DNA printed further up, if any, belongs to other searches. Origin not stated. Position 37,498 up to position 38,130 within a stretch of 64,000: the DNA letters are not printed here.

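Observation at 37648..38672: Second PilZ + pseudo-receiver LuxR regulator (module 2), next to a canonical CheY and a Ser/Thr kinase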

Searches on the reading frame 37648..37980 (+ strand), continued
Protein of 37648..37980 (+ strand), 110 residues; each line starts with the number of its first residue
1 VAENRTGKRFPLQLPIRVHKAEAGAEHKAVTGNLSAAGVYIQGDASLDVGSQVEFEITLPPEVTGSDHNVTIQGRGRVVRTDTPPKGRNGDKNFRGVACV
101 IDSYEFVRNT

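Call 64: find_encoding_contigs(protein=P0407, flank=3000, max_places=2)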
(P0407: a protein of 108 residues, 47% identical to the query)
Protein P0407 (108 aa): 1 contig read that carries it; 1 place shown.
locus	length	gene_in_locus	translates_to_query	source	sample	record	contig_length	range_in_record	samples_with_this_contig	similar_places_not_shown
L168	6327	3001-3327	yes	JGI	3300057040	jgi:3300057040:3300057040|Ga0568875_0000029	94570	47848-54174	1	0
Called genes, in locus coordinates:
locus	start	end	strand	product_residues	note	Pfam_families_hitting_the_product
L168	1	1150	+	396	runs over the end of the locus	PF03704:BTAD (faint), PF23914:TPR_CcmH_CycH (faint), PF00515:TPR_1 (faint), PF07719:TPR_2 (faint), PF13181:TPR_8 (faint), PF13428:TPR_14 (faint), PF13432:TPR_16 (faint), PF14559:TPR_19, +1 more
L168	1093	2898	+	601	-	PF00654:Voltage_CLC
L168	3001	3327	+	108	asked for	PF07238:PilZ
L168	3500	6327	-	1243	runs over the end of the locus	PF01839:FG-GAP (faint), PF13517:FG-GAP_3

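Call 67: find_encoding_contigs(protein=P0398, flank=3000, max_places=2)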
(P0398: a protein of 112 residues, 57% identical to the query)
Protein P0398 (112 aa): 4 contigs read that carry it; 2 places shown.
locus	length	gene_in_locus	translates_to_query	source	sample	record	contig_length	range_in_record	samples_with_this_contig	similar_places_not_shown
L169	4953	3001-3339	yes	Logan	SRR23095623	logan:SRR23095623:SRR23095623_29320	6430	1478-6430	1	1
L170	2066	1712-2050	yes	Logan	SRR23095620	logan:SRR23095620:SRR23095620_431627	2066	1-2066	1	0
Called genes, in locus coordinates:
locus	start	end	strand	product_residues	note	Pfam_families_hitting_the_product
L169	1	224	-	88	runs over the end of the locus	PF02583:Trns_repr_metal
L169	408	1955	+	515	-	PF04966:OprB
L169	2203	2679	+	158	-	PF07963:N_methyl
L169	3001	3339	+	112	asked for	PF07238:PilZ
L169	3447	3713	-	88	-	PF12732:YtxH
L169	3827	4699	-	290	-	PF02735:Ku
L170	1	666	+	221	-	?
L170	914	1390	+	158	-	PF07963:N_methyl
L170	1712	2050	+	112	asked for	PF07238:PilZ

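Call 68: find_encoding_contigs(protein=P0408, flank=3000, max_places=2)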
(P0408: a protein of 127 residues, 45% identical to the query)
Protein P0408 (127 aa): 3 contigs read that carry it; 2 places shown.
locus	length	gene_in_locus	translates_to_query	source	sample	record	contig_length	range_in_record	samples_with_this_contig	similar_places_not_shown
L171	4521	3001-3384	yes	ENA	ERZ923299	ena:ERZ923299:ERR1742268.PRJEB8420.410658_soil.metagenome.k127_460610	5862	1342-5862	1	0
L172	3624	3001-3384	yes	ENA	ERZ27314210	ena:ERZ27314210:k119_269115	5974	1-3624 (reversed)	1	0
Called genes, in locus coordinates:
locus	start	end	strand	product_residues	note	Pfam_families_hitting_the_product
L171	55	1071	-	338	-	PF01368:DHH, PF02272:DHHA1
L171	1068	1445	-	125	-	PF02033:RBFA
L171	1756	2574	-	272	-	PF12706:Lactamase_B_2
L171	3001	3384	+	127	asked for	PF07238:PilZ (weak)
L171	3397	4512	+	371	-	-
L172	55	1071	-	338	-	PF01368:DHH, PF02272:DHHA1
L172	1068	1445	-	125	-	PF02033:RBFA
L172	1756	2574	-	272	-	PF12706:Lactamase_B_2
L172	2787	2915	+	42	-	-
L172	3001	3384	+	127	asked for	PF07238:PilZ (weak)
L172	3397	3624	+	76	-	?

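Call 69: find_encoding_contigs(protein=P0406, flank=3000, max_places=2)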
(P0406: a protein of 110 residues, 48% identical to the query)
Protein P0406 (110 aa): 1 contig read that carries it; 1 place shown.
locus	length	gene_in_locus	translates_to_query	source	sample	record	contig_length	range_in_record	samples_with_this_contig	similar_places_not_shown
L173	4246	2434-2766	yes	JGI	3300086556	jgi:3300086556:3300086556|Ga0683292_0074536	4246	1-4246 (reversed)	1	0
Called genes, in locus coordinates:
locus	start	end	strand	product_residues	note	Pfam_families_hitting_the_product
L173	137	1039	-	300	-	-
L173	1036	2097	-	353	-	PF08241:Methyltransf_11, PF13649:Methyltransf_25 (faint)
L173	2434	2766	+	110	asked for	PF07238:PilZ (weak)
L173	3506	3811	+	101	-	-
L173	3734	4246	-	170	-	?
